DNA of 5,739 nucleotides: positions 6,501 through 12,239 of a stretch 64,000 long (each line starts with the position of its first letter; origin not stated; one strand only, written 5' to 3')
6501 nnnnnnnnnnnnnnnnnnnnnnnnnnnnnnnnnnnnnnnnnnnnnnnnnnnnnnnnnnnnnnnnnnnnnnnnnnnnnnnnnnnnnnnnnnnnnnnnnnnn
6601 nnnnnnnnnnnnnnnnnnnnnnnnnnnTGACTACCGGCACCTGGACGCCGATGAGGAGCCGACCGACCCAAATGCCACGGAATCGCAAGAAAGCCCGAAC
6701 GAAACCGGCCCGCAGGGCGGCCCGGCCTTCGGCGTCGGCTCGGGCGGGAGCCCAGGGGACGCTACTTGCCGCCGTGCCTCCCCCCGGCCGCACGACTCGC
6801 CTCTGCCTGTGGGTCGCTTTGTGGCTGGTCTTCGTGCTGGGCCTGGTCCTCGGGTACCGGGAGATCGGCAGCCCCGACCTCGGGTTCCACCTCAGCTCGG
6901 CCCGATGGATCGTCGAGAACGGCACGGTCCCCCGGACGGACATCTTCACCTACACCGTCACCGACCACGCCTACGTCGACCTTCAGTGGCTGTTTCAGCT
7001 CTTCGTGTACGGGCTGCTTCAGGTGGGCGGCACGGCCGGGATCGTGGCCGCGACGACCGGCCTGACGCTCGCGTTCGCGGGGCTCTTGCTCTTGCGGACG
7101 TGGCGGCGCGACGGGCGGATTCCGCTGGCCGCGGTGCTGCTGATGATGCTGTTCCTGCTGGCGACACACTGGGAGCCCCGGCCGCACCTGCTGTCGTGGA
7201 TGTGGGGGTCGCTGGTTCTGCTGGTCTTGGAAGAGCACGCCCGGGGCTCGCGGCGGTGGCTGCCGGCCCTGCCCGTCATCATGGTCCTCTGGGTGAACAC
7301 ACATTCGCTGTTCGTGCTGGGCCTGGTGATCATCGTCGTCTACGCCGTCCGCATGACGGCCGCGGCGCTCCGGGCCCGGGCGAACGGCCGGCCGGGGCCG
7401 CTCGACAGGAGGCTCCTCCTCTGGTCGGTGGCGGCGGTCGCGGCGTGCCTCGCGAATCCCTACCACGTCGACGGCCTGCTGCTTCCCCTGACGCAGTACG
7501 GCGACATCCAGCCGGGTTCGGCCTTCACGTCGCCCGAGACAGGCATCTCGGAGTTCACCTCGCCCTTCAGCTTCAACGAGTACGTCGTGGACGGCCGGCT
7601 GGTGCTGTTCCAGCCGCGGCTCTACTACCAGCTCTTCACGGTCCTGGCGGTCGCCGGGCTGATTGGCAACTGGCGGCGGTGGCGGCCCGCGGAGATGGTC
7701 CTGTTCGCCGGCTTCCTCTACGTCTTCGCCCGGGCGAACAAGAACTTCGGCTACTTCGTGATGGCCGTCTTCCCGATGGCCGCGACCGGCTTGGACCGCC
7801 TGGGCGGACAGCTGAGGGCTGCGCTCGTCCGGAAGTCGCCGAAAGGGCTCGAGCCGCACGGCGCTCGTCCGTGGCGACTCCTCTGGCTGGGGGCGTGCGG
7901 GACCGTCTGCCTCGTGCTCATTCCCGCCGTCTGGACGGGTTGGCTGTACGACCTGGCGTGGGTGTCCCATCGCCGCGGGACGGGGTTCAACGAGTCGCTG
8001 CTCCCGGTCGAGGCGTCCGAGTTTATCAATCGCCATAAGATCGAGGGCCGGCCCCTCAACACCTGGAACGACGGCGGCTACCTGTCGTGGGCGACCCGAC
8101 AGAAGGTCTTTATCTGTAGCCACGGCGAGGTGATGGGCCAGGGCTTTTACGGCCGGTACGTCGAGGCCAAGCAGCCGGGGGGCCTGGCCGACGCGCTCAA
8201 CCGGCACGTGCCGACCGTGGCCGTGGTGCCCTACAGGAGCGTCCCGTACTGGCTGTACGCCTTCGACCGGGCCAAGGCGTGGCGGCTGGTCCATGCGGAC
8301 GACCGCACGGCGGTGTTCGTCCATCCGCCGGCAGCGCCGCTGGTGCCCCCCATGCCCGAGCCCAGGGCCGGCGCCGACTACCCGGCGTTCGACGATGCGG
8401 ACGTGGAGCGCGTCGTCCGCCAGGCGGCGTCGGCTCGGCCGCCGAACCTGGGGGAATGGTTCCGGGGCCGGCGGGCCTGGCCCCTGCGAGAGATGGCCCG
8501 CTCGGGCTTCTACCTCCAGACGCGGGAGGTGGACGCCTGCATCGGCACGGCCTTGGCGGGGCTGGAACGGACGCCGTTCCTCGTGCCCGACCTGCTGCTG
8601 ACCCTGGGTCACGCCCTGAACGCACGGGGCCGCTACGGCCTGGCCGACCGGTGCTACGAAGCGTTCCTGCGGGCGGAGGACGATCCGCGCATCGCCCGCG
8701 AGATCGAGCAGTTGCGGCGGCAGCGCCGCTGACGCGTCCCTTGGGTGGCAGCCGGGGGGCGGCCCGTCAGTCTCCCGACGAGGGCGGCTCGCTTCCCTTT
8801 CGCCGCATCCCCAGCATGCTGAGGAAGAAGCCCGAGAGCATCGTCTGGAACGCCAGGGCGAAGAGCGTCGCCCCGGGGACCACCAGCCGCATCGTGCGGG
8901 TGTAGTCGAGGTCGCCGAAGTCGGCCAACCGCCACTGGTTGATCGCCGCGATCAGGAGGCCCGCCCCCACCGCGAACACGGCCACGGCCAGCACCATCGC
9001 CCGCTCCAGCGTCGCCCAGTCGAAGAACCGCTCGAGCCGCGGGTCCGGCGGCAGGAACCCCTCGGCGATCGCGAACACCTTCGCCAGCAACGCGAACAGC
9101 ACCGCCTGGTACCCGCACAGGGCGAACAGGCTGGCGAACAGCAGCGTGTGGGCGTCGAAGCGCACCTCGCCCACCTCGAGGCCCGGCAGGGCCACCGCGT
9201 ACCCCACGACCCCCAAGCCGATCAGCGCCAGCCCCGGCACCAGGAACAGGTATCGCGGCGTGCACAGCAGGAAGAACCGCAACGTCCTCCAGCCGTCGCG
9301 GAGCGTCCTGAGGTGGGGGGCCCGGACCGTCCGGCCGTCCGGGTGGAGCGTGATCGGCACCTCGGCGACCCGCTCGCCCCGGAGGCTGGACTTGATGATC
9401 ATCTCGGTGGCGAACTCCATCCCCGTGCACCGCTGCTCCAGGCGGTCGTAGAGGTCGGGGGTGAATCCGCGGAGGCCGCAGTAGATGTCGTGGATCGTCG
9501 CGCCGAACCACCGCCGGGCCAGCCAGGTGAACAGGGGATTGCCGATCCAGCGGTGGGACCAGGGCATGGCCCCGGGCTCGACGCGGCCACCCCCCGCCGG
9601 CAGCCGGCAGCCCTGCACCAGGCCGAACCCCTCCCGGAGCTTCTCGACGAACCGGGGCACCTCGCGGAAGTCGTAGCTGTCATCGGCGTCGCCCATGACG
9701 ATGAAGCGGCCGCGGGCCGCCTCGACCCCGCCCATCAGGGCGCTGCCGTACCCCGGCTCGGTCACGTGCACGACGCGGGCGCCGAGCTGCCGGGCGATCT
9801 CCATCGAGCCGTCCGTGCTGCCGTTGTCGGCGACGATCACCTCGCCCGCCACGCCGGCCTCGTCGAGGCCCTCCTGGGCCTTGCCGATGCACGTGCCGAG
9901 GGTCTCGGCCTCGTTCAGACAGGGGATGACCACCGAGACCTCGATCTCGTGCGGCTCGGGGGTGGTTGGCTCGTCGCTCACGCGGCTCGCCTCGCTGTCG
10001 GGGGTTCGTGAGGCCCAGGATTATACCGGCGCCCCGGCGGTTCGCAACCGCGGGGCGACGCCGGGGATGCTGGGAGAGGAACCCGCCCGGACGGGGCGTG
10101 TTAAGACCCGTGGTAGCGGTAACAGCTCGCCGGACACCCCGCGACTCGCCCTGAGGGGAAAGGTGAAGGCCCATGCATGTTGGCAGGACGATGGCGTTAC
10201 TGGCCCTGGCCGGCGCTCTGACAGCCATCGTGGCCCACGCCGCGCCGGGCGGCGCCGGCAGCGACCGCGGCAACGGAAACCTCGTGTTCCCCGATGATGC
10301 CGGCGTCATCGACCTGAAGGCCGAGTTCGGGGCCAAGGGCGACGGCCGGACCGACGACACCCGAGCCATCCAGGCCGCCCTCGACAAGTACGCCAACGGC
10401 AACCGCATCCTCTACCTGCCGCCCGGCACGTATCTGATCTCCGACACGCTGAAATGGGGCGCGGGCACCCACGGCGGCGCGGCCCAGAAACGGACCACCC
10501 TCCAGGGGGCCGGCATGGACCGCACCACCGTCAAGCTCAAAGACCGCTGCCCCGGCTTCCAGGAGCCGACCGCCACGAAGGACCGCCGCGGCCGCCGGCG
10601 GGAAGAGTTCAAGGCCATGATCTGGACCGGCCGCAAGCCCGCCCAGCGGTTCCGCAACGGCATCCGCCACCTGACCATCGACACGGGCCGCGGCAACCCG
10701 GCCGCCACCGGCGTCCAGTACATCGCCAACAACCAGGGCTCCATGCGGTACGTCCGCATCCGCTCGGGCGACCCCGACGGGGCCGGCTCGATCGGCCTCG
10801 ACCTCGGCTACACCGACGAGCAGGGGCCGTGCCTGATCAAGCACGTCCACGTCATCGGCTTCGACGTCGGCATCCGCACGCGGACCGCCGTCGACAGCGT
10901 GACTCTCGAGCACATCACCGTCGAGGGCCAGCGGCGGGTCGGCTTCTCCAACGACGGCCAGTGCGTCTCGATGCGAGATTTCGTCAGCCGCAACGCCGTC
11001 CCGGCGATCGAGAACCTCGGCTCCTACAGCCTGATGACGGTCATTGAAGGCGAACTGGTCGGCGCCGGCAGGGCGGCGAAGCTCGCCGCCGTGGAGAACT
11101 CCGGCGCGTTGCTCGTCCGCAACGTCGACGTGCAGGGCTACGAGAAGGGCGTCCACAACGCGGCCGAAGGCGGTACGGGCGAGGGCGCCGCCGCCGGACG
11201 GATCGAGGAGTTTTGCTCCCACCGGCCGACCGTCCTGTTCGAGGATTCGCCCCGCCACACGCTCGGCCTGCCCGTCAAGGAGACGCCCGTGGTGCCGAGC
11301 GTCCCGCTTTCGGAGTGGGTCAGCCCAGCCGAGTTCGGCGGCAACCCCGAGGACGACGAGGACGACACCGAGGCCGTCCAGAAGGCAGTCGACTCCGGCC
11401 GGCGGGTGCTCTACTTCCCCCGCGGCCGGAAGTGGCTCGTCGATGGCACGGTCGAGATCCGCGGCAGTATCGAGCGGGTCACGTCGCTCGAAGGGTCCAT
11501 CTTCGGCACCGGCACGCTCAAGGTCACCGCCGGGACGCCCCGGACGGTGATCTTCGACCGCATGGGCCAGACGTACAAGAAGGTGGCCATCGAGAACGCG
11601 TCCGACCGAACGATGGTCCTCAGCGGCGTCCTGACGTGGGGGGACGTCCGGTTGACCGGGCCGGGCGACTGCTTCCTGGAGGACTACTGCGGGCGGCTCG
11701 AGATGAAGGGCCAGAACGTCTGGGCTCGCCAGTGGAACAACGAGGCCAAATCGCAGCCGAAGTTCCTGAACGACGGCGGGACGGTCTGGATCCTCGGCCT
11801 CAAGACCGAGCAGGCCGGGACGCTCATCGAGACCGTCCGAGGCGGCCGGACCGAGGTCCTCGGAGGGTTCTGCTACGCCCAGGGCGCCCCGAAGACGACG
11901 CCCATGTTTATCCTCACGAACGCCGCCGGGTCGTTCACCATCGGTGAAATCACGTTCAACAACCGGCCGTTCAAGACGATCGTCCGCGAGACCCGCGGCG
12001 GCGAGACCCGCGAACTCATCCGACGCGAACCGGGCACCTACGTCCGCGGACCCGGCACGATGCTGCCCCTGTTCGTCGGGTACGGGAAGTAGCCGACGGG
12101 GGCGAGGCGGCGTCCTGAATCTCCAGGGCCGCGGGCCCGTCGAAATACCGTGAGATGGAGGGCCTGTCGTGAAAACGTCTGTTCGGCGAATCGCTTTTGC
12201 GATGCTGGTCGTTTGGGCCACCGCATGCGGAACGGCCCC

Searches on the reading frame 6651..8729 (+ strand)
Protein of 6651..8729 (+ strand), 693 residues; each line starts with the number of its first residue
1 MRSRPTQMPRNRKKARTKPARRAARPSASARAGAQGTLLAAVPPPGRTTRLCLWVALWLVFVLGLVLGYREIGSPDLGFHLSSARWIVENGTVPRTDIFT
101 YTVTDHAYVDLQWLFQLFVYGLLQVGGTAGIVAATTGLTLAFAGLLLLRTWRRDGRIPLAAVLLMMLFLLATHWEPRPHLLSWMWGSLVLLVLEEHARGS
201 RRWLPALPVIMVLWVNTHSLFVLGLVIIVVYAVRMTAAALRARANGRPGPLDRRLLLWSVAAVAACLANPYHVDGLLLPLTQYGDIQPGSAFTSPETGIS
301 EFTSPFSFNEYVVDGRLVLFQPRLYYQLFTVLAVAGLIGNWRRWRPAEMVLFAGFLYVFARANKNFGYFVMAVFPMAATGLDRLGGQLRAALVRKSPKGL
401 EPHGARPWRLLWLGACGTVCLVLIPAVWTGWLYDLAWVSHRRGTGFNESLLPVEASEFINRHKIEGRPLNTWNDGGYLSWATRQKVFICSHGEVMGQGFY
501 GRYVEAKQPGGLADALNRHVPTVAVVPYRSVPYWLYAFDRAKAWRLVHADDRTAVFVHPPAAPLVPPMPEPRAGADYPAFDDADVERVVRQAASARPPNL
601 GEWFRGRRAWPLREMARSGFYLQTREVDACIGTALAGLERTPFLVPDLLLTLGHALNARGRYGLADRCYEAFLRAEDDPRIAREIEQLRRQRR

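Call 7: search_protein_families(library=pfam, proteins=[window:6651-8729:+], max_evalue=0.01)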
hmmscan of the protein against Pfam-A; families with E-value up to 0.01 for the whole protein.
window:6651-8729:+ (693 aa): 0 families

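Call 12: search_protein_families(library=ncbifam, proteins=[window:6651-8729:+], max_evalue=1)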
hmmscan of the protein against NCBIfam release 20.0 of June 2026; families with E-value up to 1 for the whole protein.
window:6651-8729:+ (693 aa): 0 families

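Call 51: search_solved_structures(query=window:6651-8729:+, max_evalue=1)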
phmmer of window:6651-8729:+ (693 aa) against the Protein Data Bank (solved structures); distinct sequences matched with E-value up to 1: 2.
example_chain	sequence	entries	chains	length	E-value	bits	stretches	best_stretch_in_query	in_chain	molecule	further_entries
2kxc_A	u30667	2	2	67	0.46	11.7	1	394-444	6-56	Brain-specific angiogenesis inhibitor 1-associated protein 2-like protein 1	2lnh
6yba_U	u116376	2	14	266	0.54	11.5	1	545-581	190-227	Pre-protein VI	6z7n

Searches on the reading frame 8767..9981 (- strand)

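Call 7: search_protein_families(library=pfam, proteins=[window:8767-9981:-], max_evalue=0.01)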
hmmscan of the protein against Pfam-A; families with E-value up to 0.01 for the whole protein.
window:8767-9981:- (404 aa): 2 families
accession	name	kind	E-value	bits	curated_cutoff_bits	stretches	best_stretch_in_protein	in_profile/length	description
PF00535.33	Glycos_transf_2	-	2.8e-22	79.9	23.3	1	16-174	1-160/168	Glycosyl transferase family 2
PF13641.12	Glyco_tranf_2_3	-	1.8e-05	25.3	27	1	15-125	3-122/230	Glycosyltransferase like family 2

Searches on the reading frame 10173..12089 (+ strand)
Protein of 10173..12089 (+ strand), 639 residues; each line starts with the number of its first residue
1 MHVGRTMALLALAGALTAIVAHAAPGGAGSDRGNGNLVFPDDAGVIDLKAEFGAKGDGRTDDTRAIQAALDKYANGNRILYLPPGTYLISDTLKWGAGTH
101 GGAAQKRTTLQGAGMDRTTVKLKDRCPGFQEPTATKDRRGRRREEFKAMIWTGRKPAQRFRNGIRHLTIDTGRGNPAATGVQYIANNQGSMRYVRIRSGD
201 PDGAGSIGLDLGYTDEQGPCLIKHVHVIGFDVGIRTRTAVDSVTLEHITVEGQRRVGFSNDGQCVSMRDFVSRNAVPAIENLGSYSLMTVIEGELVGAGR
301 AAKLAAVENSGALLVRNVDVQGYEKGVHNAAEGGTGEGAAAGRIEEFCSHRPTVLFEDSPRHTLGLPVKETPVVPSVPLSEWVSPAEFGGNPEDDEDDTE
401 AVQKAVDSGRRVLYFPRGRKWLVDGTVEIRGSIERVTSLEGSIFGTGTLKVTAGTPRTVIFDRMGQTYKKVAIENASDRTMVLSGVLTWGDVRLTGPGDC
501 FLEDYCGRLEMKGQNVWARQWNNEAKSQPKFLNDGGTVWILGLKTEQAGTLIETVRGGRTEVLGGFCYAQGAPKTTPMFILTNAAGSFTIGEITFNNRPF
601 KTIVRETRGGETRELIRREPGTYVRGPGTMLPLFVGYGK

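Call 7: search_protein_families(library=pfam, proteins=[window:10173-12089:+], max_evalue=0.01)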
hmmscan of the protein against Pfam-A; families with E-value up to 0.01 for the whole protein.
window:10173-12089:+ (639 aa): 2 families
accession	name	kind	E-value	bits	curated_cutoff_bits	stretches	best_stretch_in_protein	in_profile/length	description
PF12708.12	Pect-lyase_RHGA_epim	-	3e-29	102.8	27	2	51-269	6-202/213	Rhamnogalacturonase A/epimerase, pectate lyase-like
PF12218.14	End_N_terminal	-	0.00076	19.6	26.3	1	54-79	1-26/67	N terminal extension of bacteriophage endosialidase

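Call 12: search_protein_families(library=ncbifam, proteins=[window:10173-12089:+], max_evalue=1)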
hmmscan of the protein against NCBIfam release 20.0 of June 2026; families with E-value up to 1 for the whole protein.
window:10173-12089:+ (639 aa): 2 families
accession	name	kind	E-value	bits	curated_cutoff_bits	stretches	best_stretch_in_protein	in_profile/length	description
NF049898.1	RhamgalacuronBT4146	equivalog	7e-05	21.7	500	1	51-89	3-42/445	rhamnogalacturonidase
TIGR03808.1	RR_plus_rpt_1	equivalog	0.0021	16.7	120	1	50-100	41-90/455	TIGR03808 family TAT-translocated repetitive protein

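Call 50: search_solved_structures(query=window:10173-12089:+, max_evalue=0.01)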
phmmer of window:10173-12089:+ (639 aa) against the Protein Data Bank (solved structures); distinct sequences matched with E-value up to 0.01: 13.
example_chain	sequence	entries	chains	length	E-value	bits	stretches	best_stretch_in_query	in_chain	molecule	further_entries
3eqn_A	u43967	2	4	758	1.1e-13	53.6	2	52-101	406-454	Glucan 1,3-beta-glucosidase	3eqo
5m5z_A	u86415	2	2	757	9.3e-09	37.4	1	46-94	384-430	Beta-1,3-glucanase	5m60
5lw3_A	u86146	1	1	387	4.8e-08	35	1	51-125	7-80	Poly(beta-D-mannuronate) C5 epimerase 6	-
8xfq_A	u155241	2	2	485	4e-07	32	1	49-125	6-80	mannuronan 5-epimerase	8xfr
8ja4_A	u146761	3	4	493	4.1e-07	31.9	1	49-125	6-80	mannuronan 5-epimerase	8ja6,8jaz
2pyg_A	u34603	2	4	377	5.3e-07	31.6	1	51-125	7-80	Poly(beta-D-mannuronate) C5 epimerase 4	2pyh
3zpp_A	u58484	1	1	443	2.2e-05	26.2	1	50-115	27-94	CELL WALL SURFACE ANCHOR FAMILY PROTEIN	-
4mr0_A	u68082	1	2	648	4.2e-05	25.3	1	50-115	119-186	Plasmin and fibronectin-binding protein A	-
8jhh_A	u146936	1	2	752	0.00095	20.8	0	72-129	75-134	MnLam55A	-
7chu_A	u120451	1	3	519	0.0019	19.9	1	50-94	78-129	Putative pectin lyase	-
4c2l_A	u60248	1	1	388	0.0033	19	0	54-97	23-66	ENDO-XYLOGALACTURONAN HYDROLASE A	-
5zru_A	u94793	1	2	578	0.0049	18.5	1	50-122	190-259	Alpha-1,3-glucanase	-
3gq7_A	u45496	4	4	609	0.006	18.2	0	51-108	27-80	Preneck appendage protein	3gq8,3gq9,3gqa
